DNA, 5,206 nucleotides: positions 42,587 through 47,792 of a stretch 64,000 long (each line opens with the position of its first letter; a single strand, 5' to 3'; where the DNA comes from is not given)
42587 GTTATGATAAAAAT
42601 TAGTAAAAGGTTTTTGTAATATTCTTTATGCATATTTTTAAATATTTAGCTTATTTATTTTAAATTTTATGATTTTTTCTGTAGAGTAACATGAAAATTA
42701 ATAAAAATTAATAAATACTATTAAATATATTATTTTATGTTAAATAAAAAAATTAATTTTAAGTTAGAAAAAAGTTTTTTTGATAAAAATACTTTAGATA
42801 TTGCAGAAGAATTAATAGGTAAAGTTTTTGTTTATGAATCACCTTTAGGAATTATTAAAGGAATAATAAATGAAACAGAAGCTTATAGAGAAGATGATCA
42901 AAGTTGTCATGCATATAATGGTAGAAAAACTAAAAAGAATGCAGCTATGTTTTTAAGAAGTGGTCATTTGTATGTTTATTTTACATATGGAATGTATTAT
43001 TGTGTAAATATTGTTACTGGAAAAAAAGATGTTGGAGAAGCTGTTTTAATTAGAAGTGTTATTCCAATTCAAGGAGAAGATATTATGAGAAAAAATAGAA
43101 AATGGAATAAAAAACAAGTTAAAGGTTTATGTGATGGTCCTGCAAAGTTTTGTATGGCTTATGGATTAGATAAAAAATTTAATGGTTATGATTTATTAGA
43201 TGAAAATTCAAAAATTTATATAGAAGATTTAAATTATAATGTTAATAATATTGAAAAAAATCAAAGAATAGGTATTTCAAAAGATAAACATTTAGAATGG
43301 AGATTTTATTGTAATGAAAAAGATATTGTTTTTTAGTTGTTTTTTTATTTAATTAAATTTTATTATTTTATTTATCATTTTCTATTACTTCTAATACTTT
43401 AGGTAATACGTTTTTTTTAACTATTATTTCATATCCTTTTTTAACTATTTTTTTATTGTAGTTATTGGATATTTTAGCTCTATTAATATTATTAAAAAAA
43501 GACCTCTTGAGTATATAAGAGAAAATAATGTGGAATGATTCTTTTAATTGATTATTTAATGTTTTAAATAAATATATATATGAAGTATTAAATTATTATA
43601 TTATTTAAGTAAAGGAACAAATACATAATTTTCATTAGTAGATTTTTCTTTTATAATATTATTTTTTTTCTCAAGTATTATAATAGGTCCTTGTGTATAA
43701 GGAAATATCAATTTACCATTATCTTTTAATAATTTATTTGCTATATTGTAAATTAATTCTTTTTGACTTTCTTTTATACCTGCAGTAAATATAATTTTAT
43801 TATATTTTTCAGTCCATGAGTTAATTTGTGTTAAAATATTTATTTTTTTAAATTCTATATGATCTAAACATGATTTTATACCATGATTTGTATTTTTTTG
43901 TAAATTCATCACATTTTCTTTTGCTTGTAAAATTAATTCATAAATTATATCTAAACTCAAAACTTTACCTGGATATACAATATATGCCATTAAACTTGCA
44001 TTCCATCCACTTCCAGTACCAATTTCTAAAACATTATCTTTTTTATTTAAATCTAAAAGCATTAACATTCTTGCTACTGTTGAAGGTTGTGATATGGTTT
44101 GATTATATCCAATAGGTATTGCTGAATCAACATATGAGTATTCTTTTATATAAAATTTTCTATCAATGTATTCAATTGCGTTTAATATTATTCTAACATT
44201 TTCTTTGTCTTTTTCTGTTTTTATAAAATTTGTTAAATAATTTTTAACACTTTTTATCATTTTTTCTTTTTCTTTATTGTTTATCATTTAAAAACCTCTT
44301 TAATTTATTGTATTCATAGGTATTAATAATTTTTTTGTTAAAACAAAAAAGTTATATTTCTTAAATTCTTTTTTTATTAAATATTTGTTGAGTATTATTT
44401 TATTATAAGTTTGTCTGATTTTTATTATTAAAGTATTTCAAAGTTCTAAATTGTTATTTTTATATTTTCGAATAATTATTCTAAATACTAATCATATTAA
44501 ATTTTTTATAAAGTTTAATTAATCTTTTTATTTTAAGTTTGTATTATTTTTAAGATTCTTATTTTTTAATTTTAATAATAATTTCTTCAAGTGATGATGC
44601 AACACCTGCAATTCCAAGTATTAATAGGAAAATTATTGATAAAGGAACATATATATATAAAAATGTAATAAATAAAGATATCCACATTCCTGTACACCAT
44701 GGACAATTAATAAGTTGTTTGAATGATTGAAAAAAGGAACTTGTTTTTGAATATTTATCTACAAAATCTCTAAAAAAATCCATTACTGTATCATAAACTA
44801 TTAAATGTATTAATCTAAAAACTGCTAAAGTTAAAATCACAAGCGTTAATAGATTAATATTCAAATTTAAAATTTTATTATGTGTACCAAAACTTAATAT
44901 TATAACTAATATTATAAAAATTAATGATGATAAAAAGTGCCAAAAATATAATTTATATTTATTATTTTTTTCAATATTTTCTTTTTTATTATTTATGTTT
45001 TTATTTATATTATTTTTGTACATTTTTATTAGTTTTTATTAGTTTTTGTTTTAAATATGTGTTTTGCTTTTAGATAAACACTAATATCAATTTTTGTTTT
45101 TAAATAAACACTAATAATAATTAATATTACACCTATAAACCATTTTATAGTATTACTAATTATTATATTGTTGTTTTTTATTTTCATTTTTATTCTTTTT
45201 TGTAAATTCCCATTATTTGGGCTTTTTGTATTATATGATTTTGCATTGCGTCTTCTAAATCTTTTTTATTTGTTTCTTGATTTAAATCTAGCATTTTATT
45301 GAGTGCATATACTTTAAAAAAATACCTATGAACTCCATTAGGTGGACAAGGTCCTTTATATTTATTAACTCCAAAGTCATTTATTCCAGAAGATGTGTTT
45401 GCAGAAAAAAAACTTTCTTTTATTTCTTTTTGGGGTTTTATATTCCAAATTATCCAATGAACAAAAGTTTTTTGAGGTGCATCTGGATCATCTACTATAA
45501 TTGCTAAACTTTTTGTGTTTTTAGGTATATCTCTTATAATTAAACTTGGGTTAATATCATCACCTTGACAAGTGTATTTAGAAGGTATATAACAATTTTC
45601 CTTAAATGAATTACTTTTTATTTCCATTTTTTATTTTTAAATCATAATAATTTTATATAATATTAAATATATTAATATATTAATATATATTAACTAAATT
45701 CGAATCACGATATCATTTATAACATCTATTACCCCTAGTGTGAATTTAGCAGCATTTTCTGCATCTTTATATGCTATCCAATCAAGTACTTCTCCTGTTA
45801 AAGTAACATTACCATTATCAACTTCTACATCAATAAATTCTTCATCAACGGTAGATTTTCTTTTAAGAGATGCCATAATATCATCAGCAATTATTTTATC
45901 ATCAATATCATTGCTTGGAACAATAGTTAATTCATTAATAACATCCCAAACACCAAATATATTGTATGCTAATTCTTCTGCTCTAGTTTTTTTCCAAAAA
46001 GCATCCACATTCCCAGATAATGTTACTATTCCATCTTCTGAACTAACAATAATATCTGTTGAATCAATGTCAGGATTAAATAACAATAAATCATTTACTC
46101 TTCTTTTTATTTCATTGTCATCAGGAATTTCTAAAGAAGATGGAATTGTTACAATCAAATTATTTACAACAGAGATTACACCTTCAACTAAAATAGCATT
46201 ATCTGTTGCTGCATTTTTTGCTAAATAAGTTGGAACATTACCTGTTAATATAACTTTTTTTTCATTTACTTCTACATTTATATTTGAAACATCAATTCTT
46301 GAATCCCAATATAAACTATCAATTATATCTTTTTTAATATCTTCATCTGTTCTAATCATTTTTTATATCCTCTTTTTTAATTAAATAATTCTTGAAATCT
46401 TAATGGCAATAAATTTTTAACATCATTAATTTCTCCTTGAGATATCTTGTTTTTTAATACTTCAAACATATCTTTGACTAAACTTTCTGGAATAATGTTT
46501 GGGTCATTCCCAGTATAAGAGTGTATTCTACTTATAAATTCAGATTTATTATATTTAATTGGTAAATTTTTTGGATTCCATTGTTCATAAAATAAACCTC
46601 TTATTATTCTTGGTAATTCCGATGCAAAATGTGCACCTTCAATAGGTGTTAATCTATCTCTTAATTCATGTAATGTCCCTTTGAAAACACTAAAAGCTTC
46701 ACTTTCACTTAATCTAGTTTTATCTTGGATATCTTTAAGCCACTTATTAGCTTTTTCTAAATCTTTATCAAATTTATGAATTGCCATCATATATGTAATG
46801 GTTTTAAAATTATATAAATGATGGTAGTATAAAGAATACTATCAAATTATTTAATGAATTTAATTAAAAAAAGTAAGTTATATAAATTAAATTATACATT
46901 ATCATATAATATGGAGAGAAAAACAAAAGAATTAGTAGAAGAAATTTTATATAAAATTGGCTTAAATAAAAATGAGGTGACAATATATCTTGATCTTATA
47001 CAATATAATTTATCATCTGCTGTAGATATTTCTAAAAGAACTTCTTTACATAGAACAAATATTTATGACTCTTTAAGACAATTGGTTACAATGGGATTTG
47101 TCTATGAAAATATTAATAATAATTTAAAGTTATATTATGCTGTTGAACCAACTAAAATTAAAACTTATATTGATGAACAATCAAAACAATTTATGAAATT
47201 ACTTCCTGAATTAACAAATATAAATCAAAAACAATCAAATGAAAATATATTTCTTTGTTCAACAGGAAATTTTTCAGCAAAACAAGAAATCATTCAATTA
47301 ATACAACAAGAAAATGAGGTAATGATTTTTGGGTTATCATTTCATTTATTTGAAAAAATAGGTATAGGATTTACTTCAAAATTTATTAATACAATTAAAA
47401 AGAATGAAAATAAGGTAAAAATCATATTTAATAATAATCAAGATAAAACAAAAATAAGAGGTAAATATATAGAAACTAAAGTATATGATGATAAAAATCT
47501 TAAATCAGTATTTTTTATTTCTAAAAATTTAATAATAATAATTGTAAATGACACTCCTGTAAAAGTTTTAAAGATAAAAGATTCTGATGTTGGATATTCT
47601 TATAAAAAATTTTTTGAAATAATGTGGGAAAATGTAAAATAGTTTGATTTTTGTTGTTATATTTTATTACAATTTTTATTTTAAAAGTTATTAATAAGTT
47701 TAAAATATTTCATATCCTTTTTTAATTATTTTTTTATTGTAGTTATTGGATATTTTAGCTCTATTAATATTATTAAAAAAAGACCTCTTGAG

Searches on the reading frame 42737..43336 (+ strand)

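Call 79: search_protein_families(library=pfam, proteins=[window:42737-43336:+], max_evalue=0.00001)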
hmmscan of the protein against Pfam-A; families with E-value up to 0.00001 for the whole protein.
window:42737-43336:+ (199 aa): 1 family
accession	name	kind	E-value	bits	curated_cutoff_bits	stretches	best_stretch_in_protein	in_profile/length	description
PF02245.21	Pur_DNA_glyco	-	2.7e-60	203.3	27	1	13-194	1-179/181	Methylpurine-DNA glycosylase (MPG)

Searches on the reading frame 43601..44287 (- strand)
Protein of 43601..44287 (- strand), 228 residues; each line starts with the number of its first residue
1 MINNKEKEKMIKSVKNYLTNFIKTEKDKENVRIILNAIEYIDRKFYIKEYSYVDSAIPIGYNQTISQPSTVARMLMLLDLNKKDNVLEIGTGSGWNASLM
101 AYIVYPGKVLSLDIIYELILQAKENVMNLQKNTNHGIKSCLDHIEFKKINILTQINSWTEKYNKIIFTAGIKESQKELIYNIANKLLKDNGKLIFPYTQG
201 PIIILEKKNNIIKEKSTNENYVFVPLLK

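Call 79: search_protein_families(library=pfam, proteins=[window:43601-44287:-], max_evalue=0.00001)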
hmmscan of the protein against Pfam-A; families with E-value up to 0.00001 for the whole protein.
window:43601-44287:- (228 aa): 2 families
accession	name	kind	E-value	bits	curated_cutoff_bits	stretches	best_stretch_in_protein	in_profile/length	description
PF01135.25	PCMT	-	7.9e-30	104.6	20.3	1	26-227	11-206/210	Protein-L-isoaspartate(D-aspartate) O-methyltransferase (PCMT)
PF13847.12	Methyltransf_31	-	1.2e-08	35.1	27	1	81-204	2-114/145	Methyltransferase domain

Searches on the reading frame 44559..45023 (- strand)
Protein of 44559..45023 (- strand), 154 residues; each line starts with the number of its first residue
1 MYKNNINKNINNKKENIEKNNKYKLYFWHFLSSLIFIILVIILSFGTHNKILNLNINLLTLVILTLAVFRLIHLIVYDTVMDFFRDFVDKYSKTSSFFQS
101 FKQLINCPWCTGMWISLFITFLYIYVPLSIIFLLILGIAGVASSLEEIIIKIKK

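Call 79: search_protein_families(library=pfam, proteins=[window:44559-45023:-], max_evalue=0.00001)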
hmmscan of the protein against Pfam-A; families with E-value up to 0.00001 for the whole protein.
window:44559-45023:- (154 aa): 1 family
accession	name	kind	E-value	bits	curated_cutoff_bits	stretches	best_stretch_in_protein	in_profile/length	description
PF07098.16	DUF1360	-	3.7e-14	53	21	1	63-148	1-101/102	Protein of unknown function (DUF1360)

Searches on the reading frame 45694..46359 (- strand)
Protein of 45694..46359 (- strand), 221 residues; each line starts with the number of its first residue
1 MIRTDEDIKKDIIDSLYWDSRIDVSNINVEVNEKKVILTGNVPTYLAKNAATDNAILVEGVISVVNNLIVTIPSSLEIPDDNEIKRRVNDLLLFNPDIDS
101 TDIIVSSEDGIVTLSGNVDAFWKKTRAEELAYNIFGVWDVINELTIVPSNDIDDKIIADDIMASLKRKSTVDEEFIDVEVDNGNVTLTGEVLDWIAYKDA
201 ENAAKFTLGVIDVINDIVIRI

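Call 79: search_protein_families(library=pfam, proteins=[window:45694-46359:-], max_evalue=0.00001)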
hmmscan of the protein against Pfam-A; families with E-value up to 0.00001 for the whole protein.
window:45694-46359:- (221 aa): 1 family
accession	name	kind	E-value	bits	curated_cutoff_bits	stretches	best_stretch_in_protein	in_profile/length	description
PF04972.22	BON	-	3.4e-44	149.4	27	3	80-148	1-69/69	BON domain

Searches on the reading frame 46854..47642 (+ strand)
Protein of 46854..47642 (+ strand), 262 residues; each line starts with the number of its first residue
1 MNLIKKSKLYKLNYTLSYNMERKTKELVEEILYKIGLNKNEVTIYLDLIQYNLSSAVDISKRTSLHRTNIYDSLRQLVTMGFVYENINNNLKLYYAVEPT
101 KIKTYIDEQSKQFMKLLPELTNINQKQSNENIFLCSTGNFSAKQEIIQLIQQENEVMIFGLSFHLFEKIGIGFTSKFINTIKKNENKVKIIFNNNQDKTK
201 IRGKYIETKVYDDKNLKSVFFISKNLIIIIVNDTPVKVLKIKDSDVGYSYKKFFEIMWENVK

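Call 79: search_protein_families(library=pfam, proteins=[window:46854-47642:+], max_evalue=0.00001)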
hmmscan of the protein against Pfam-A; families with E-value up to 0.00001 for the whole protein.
window:46854-47642:+ (262 aa): 1 family
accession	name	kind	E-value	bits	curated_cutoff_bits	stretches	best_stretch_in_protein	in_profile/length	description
PF01978.25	TrmB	-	7.1e-14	51.9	25.6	1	33-99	2-67/68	Sugar-specific transcriptional regulator TrmB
